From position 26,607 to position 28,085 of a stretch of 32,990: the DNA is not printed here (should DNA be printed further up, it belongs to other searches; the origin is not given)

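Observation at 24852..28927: Sulfotransferase-centred lipid-modification module embedded in hopanoid-associated genes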

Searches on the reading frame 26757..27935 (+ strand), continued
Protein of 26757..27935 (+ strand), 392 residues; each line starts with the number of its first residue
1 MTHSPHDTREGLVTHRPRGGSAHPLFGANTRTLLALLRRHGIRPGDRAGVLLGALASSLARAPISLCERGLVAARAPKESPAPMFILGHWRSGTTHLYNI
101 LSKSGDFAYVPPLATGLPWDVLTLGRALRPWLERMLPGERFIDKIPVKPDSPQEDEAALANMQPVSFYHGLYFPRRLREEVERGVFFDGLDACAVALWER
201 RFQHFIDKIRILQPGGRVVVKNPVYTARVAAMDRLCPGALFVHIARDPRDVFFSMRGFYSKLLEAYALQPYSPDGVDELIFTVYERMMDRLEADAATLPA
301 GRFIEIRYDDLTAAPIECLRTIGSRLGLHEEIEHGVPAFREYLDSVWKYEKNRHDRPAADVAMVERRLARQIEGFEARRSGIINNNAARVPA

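Call 45: search_protein_families(library=pfam, alignment_id=A3, max_evalue=1)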
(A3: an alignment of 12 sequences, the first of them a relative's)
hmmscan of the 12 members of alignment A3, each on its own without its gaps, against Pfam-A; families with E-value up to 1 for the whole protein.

A. member 1, L048:11122-12306:+ (394 aa): 5 families
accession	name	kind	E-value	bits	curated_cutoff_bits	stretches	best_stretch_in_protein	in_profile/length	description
PF08450.18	SGL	-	6e-06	26.5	26.3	1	227-310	116-201/246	SMP-30/Gluconolactonase/LRE-like region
PF03088.22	Str_synth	-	1.2e-05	25.7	25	1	227-271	38-83/89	Strictosidine synthase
PF25174.1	Beta-prop_THOC3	-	0.057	12.8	305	1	240-310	41-106/272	THOC3 beta-propeller domain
PF25168.1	Beta-prop_WDR36-Utp21_2nd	-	0.059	13.1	84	1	261-323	255-312/335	WDR36/Utp21 second beta-propeller domain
PF11715.16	Beta-prop_Nup120_160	-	0.15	11.1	30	1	199-278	124-206/491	Nucleoporin Nup120/160, beta-propeller domain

B. families by the number of members that match (of 12 scanned): 10 families
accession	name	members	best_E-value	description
PF08450.18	SGL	6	6e-06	SMP-30/Gluconolactonase/LRE-like region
PF01731.26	Arylesterase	4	2.2e-05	Arylesterase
PF01436.27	NHL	4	0.00014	NHL repeat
PF03088.22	Str_synth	2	1.2e-05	Strictosidine synthase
PF25174.1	Beta-prop_THOC3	1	0.057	THOC3 beta-propeller domain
PF25168.1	Beta-prop_WDR36-Utp21_2nd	1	0.059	WDR36/Utp21 second beta-propeller domain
PF06515.16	BDV_P10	1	0.087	Borna disease virus P10 protein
PF10988.14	DUF2807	1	0.11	Putative auto-transporter adhesin, head GIN domain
PF13627.12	LptM_cons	1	0.12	LPS-assembly lipoprotein LptM, conserved region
PF11715.16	Beta-prop_Nup120_160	1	0.15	Nucleoporin Nup120/160, beta-propeller domain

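Call 55: find_encoding_contigs(protein=P0011, flank=10000, max_places=1)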
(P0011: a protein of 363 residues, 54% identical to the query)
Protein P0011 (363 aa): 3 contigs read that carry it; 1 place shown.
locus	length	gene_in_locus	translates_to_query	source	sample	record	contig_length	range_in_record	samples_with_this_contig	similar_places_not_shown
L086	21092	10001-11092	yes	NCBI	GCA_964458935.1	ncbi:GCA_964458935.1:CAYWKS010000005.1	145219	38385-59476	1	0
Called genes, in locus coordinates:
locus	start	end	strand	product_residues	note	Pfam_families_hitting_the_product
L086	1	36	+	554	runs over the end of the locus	PF05157:MshEN, PF00437:T2SSE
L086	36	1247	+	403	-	PF28597:T2SSF_N, PF00482:T2SSF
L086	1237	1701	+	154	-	PF07963:N_methyl, PF08334:T2SSG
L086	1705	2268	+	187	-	PF07963:N_methyl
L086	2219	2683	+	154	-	-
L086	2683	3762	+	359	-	-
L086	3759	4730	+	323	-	-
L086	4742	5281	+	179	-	-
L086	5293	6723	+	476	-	-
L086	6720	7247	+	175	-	-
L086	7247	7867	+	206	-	PF13424:TPR_12 (weak), PF13432:TPR_16 (weak), PF00515:TPR_1, PF07719:TPR_2, PF13181:TPR_8 (weak), PF13424:TPR_12 (weak), PF13428:TPR_14 (weak), PF13176:TPR_7 (weak), +6 more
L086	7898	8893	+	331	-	PF03706:LPG_synthase_TM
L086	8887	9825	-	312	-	PF00561:Abhydrolase_1, PF12697:Abhydrolase_6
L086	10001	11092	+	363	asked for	PF00685:Sulfotransfer_1 (faint), PF13469:Sulfotransfer_3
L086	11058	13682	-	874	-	PF03176:MMPL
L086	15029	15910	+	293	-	PF00072:Response_reg, PF00196:GerE, PF08281:Sigma70_r4_2 (weak)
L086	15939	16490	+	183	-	PF02357:NusG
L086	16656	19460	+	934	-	PF00953:Glycos_transf_4, PF13439:Glyco_transf_4, PF00534:Glycos_transf_1, PF13692:Glyco_trans_1_4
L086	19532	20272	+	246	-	PF00072:Response_reg, PF00196:GerE, PF08281:Sigma70_r4_2 (weak)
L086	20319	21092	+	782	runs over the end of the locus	PF01656:CbiA (weak), PF13614:AAA_31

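Call 56: find_encoding_contigs(protein=P0017, flank=10000, max_places=1)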
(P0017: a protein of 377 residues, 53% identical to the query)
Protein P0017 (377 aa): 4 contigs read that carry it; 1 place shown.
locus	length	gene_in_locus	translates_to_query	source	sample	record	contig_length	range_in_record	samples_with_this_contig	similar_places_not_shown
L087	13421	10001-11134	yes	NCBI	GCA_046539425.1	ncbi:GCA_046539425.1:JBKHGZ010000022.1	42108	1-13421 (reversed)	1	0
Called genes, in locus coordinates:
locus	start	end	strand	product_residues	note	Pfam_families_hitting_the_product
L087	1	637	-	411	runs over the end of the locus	PF00702:Hydrolase, PF08645:PNK3P, PF13419:HAD_2 (weak), PF13242:Hydrolase_like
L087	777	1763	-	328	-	PF00248:Aldo_ket_red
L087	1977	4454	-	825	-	PF20437:LonC_helical, PF13654:AAA_32, PF20436:LonB_AAA-LID, PF05362:Lon_C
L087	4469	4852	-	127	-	-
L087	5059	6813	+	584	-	PF05524:PEP-utilisers_N, PF00391:PEP-utilizers, PF02896:PEP-utilizers_C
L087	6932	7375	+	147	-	PF00011:HSP20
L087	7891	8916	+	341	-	PF03706:LPG_synthase_TM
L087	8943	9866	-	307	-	PF00561:Abhydrolase_1, PF12697:Abhydrolase_6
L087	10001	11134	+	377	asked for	PF13469:Sulfotransfer_3, PF17784:Sulfotransfer_4 (faint)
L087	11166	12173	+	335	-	PF01073:3Beta_HSD, PF01370:Epimerase, PF02719:Polysacc_synt_2 (faint), PF05368:NmrA (weak), PF07993:NAD_binding_4 (faint), PF13460:NAD_binding_10, PF16363:GDP_Man_Dehyd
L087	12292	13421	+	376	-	?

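Call 58: predict_structure(alignment_id=A4)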
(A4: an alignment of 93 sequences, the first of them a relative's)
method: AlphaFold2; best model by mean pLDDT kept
length: 392 residues; sequences in the alignment: 93
mean_pLDDT: 92.8   pTM: 0.91
mean pLDDT of the five models: 92.8, 91.8, 91.7, 91.7, 91.6
residues with pLDDT >= 90: 338; 70-90: 30; 50-70: 10; < 50: 14
segments of 3 or more residues with pLDDT < 50: 1-4, 6-8, 386-392
pLDDT, mean of each block of 10 residues (from residue 1): 45 87 95 98 96 98 98 95 93 87 98 96 97 93 88 95 98 98 98 98 98 97 94 98 96 94 96 97 97 97 96 97 98 98 92 90 98 93 53 43
secondary structure, 60 per line:
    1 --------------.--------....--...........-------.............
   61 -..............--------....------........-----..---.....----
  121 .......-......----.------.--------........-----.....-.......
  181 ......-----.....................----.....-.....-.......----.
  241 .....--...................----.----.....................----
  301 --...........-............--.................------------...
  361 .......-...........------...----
elements in order: H24-27 H30-40 H48-60 H62-75 E84-87 H94-101 H112-116 H121-127 H129-134 H155-162 H168-172 H174-186 H192-212 E217-221 H223-227 H229-235 E240-245 H248-266 H276-296 E303-307 H308-313 H315-326 H329-345 H358-367 H369-379

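Call 61: fold_search(model_id=the predicted structure, library=pdb)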
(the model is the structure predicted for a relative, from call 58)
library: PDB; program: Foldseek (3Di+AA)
matches with E <= 10: 428; with E <= 0.001: 18
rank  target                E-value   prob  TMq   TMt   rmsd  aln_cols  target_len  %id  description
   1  2zq5                  3.3e-10  1.00  0.57  0.60   6.4       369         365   18  Crystal structure of sulfotransferase STF1 from Mycobacterium tuberculosis H37Rv (type1 form) (released 2009-09-29)
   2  2z6v                  1.1e-08  1.00  0.62  0.62   7.7       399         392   15  Crystal structure of sulfotransferase STF9 from Mycobacterium avium (released 2008-09-09)
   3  8w5z_A                1.9e-05  1.00  0.38  0.43  10.8       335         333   14  Crystal structure of tick tyrosylprotein sulfotransferase reveals the activation mechanism of tick anticoagulant prote (released 2024-04-10)
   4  9wwe                  2.5e-05  1.00  0.34  0.43  17.0       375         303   13  Crystal structure of human tyrosylprotein sulfotransferase 2 (TPST2) in cation-bound state (released 2025-12-31)
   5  3ap2_B                2.9e-05  1.00  0.35  0.45  10.6       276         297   15  Crystal structure of human tyrosylprotein sulfotransferase-2 complexed with PAP,C4 peptide, and phosphate ion (released 2011-10-26)
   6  4gbm                  3.7e-05  1.00  0.36  0.47  12.4       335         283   16  Sulfotransferase Domain from the Curacin Biosynthetic Pathway (released 2012-10-17)
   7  3ap3_B                4.1e-05  1.00  0.34  0.45  10.5       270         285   16  Crystal structure of human tyrosylprotein sulfotransferase-2 complexed with PAP (released 2011-10-26)
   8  4gox                  4.1e-05  1.00  0.33  0.45  12.0       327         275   15  Sulfotransferase Domain from the Synechococcus PCC 7002 Olefin Synthase (released 2012-10-17)
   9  5wrj_C                4.3e-05  1.00  0.34  0.47   9.1       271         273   16  Crystal structure of human tyrosylprotein sulfotransferase-1 complexed with PAP and gastrin peptide (released 2017-09-06)
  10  3ap3_C                5.8e-05  1.00  0.35  0.46   8.7       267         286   15  Crystal structure of human tyrosylprotein sulfotransferase-2 complexed with PAP (released 2011-10-26)
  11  5wrj_A                6.4e-05  1.00  0.35  0.48  11.3       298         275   13  Crystal structure of human tyrosylprotein sulfotransferase-1 complexed with PAP and gastrin peptide (released 2017-09-06)
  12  5wri_A                6.7e-05  1.00  0.39  0.53   8.9       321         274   16  Crystal structure of human tyrosylprotein sulfotransferase-1 complexed with PAP and C4 peptide (released 2017-09-13)
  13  3ap1_B                8.5e-05  1.00  0.34  0.44   8.9       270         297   16  Crystal structure of human tyrosylprotein sulfotransferase-2 complexed with PAP and C4 peptide (released 2011-10-26)
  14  3ap2_A                8.9e-05  1.00  0.34  0.43  11.7       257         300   17  Crystal structure of human tyrosylprotein sulfotransferase-2 complexed with PAP,C4 peptide, and phosphate ion (released 2011-10-26)
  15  3ap1_A                9.4e-05  1.00  0.34  0.43  10.4       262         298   16  Crystal structure of human tyrosylprotein sulfotransferase-2 complexed with PAP and C4 peptide (released 2011-10-26)
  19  1x8k_A                3.7e-03  0.98  0.28  0.31  12.6       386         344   13  Crystal structure of retinol dehydratase in complex with anhydroretinol and inactive cofactor PAP (released 2005-02-08)
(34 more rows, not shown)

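Call 67: search_protein_families(library=pfam, proteins=[L009:5771-8338:-, L009:8381-9862:-, L009:12947-14092:-, L009:14140-15168:-, L009:15394-18276:-, L068:4617-6737:-, L068:6817-8253:-, L068:11172-12317:-, L068:12302-13378:+, L068:13899-14738:+], max_evalue=0.0001)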
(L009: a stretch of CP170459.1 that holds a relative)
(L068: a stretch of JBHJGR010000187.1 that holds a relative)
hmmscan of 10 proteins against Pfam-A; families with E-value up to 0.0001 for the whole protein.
L009:5771-8338:- (855 aa): 4 families
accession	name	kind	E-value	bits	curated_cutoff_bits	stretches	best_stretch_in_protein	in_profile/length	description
PF00270.35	DEAD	-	1.6e-21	77.2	26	1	31-170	4-161/167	DEAD/DEAH box helicase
PF00271.37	Helicase_C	-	6.9e-08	33.2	23.5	1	276-359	32-110/110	Helicase conserved C-terminal domain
PF22527.2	DEXQc_Suv3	-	2.1e-07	31.1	27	1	44-158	15-122/154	DEXQ-box helicase domain of Suv3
PF13604.12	AAA_30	-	9.2e-06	25.9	27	0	31-144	6-104/191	AAA domain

L009:8381-9862:- (493 aa): 9 families
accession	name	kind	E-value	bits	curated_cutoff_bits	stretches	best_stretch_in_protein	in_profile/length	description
PF00158.32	Sigma54_activat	-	1.8e-74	249.5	20.2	1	144-311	1-168/168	Sigma-54 interaction domain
PF25601.1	AAA_lid_14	-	2.3e-23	82.3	27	1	316-394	1-79/87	AAA+ ATPase lid domain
PF14532.12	Sigma54_activ_2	-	1.3e-22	81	25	1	145-315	1-138/138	Sigma-54 interaction domain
PF00072.30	Response_reg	-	7.1e-22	78.1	30.2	1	4-114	1-109/111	Response regulator receiver domain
PF07728.20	AAA_5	-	1.4e-08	35.3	22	1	168-287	2-124/139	AAA domain (dynein-related subfamily)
PF02954.25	HTH_8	-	8.6e-07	29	22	1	451-489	2-40/42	Bacterial regulatory protein, Fis family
PF00004.35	AAA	-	2.4e-05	25.2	21.2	1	168-286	1-110/131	ATPase family associated with various cellular activities (AAA)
PF13191.12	AAA_16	-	3.1e-05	25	32.6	1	151-263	9-123/167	AAA ATPase domain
PF07724.20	AAA_2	-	5.8e-05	23.6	27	1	165-293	3-132/166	AAA domain (Cdc48 subfamily)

L009:12947-14092:- (381 aa): 4 families
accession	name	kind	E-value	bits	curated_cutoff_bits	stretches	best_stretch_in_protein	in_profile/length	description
PF22725.1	GFO_IDH_MocA_C3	-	8.6e-26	90.8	27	1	144-282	3-124/124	GFO/IDH/MocA C-terminal domain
PF01408.29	GFO_IDH_MocA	-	2.1e-25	90.2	24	1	7-132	1-118/120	Oxidoreductase family, NAD-binding Rossmann fold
PF02894.22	GFO_IDH_MocA_C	-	4.3e-18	66.3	22.9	1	146-377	1-215/218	Oxidoreductase family, C-terminal alpha/beta domain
PF22685.1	Gal80p_C-like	-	1.1e-05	26.1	29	1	140-277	1-144/152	Gal80p, C-terminal domain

L009:14140-15168:- (342 aa): 1 family
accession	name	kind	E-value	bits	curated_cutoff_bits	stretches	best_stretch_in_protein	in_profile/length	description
PF01261.30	AP_endonuc_2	-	1.1e-10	42.1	31.1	1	50-237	8-169/249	Xylose isomerase-like TIM barrel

L009:15394-18276:- (960 aa): 3 families
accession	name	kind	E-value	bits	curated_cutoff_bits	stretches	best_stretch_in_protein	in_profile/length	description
PF23500.1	DUF7133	-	3.3e-60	204.8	27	2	355-571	3-214/385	Domain of unknown function (DUF7133)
PF13472.12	Lipase_GDSL_2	-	7.4e-15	56.3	32.9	1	52-225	18-178/178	GDSL-like Lipase/Acylhydrolase family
PF00127.26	Copper-bind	-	2.3e-12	47.6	21.2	1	840-956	2-96/99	Copper binding proteins, plastocyanin/azurin family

L068:4617-6737:- (706 aa): 3 families
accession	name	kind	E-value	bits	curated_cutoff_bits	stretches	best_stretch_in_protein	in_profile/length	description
PF13560.12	HTH_31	-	6.4e-08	33.2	27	1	656-693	5-43/64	Helix-turn-helix domain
PF01381.28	HTH_3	-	8.3e-08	32.6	23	1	658-701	2-46/55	Helix-turn-helix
PF13413.12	HTH_25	-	6.8e-05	23.1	24.6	0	657-689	2-34/62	Helix-turn-helix domain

L068:6817-8253:- (478 aa): 32 families (the best 25 are shown)
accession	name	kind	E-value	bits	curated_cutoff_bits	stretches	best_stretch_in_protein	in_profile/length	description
PF13414.12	TPR_11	-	5.4e-79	260.1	26.8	9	264-305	1-42/42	TPR repeat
PF07719.23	TPR_2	-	3.6e-70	226.8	27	6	225-255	3-33/34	Tetratricopeptide repeat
PF00515.34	TPR_1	-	6.6e-67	219.2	27.8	5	225-255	3-33/34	Tetratricopeptide repeat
PF13181.12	TPR_8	-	1.5e-56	184.2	25.7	2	259-289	3-33/34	Tetratricopeptide repeat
PF13431.12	TPR_17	-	7.2e-48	157.3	24.4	1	245-278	1-34/34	Tetratricopeptide repeat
PF13432.12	TPR_16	-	1.4e-45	153.7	32.7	5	91-154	1-64/65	Tetratricopeptide repeat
PF13428.12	TPR_14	-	1.2e-41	137.2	23.5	2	258-298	2-42/44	Tetratricopeptide repeat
PF14559.12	TPR_19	-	3.5e-39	133.4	25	6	98-158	2-62/68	Tetratricopeptide repeat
PF13424.12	TPR_12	-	3.7e-39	133.2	30.1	5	291-355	3-75/77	Tetratricopeptide repeat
PF13176.12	TPR_7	-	1.6e-28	96.8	27.9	0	123-149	1-27/36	Tetratricopeptide repeat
PF13174.12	TPR_6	-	5e-27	93.1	26.3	0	123-153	2-32/33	Tetratricopeptide repeat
PF13371.12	TPR_9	-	1.4e-23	83.1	35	3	163-221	3-61/73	Tetratricopeptide repeat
PF23914.1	TPR_CcmH_CycH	-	4e-21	75.9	42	2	110-219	39-151/158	Cytochrome c-type biogenesis protein H TPR domain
PF24575.1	TPR_Slam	-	3.9e-19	69.5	35.2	1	130-174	56-100/104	Surface lipoprotein assembly modifier, N-terminal TPR repeats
PF12895.13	ANAPC3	-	5.6e-19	68.6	27.2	1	83-146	19-81/82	Anaphase-promoting complex, cyclosome, subunit 3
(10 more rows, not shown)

L068:11172-12317:- (381 aa): 1 family
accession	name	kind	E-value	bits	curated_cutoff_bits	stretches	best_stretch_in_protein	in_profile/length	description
PF00395.25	SLH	-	4.9e-36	122.9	20.8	3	189-231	2-44/44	S-layer homology domain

L068:12302-13378:+ (358 aa): 3 families
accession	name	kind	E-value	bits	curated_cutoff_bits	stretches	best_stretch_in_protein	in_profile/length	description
PF00561.26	Abhydrolase_1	-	2.3e-29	103.2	25.8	1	99-343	2-243/245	alpha/beta hydrolase fold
PF12697.13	Abhydrolase_6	-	1.6e-21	78.4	26.3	1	101-351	2-217/217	Alpha/beta hydrolase family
PF12146.15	Hydrolase_4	-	5.9e-10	39.3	27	1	100-311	7-203/239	Serine aminopeptidase, S33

L068:13899-14738:+ (279 aa): 1 family
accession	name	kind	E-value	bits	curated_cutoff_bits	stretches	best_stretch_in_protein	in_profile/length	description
PF02582.19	DUF155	-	2.8e-37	128.9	27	1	64-231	2-173/174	RMND1/Sif2-Sif3/Mrx10, DUF155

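Call 72: search_dna_similar(query=window:26757-27935:+, collection=plasmids, mode=protein, max_evalue=1e-20, max_rows=25)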
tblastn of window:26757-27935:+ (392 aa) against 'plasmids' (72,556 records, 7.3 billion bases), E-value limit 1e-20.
Records with a match: 19; places in all: 19; records where one place covers at least 80% of the query: 9.
Best place of each record, by identity: <60% 19.
By first word of the organism name: Azospirillum 10; Persicobacter 2; Palleronia 1; Gloeothece 1; Aureibacter 1; Fulvitalea 1; Phocaeicola 1; Parabacteroides 1; Bacteroides 1.
By predicted mobility (MOB-suite, as given by PLSDB): non-mobilizable 16; mobilizable 3.
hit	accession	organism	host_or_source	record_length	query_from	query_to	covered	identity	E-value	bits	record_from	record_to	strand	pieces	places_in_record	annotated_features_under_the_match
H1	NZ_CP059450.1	Azospirillum brasilense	Prokaryotes,soil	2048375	23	354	85%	51.2%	1e-84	288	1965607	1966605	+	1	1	none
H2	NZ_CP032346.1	Azospirillum brasilense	soil sample,Agricultural field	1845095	23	354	85%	51.2%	1e-84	288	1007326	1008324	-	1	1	record has no annotation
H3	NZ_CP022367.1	Azospirillum sp. TSH58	single cell,paddy soils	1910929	23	354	85%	50.9%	2e-85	290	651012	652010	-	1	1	record has no annotation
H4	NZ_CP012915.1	Azospirillum brasilense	Digitaria eriantha,microbe,root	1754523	23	354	85%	50.6%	6e-85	289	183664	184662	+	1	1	none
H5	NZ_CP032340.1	Azospirillum brasilense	soil sample,Agricultural field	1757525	23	354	85%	50.6%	9e-85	288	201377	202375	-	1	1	none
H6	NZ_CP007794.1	Azospirillum argentinense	Triticum aestivum L.,Root,wheat ...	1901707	23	354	85%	50.3%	6e-85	289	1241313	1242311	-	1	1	record has no annotation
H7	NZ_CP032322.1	Azospirillum argentinense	soil sample,Agricultural field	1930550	23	354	85%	50.3%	4e-83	283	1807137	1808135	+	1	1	record has no annotation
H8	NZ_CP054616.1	Azospirillum oryzae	cell culture,soil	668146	63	369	78%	45.2%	8e-70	245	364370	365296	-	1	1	sulfotransferase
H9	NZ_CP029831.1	Azospirillum ramasamyi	single cell,Cow dung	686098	68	355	73%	45.5%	1e-71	250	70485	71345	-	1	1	sulfotransferase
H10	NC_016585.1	Azospirillum lipoferum 4B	-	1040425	78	355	71%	45.7%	1e-70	247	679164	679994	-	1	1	none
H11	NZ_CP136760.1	Palleronia sp. LCG004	cell culture,Intertidal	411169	23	358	86%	35.7%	1e-43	169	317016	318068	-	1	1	sulfotransferase | aldehyde dehydrogenase family protein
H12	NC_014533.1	Gloeothece verrucosa PCC 7822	fresh water in rice field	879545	63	373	79%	34.6%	6e-58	211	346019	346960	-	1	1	sulfotransferase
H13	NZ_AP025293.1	Persicobacter psychrovividus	-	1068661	63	376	80%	33.6%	3e-53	197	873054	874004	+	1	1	none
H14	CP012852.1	Persicobacter sp. JZB09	cell culture,soil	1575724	63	365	77%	31.8%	6e-46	176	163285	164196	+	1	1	none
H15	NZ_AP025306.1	Aureibacter tunicatorum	-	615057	63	366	78%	29.7%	6e-43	167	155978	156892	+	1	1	sulfotransferase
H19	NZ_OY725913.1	Bacteroides finegoldii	-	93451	83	328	63%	29.6%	2e-35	145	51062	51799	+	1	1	sulfotransferase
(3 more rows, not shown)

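Call 73: get_annotated_region(hit=H4, flank=12000)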
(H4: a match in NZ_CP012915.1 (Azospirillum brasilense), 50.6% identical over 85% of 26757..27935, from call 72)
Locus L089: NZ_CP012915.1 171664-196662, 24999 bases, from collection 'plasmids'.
description: Azospirillum brasilense strain Sp 7 plasmid ABSP7_p1, complete sequence
organism: Azospirillum brasilense (NCBI taxid 192)
taxonomy: Bacteria; Pseudomonadota; Alphaproteobacteria; Rhodospirillales; Azospirillaceae; Azospirillum; Azospirillum brasilense
host: -; source: Digitaria eriantha,microbe,root; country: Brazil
typing (MOB-suite, as given by PLSDB): non-mobilizable; replicon rep_cluster_622
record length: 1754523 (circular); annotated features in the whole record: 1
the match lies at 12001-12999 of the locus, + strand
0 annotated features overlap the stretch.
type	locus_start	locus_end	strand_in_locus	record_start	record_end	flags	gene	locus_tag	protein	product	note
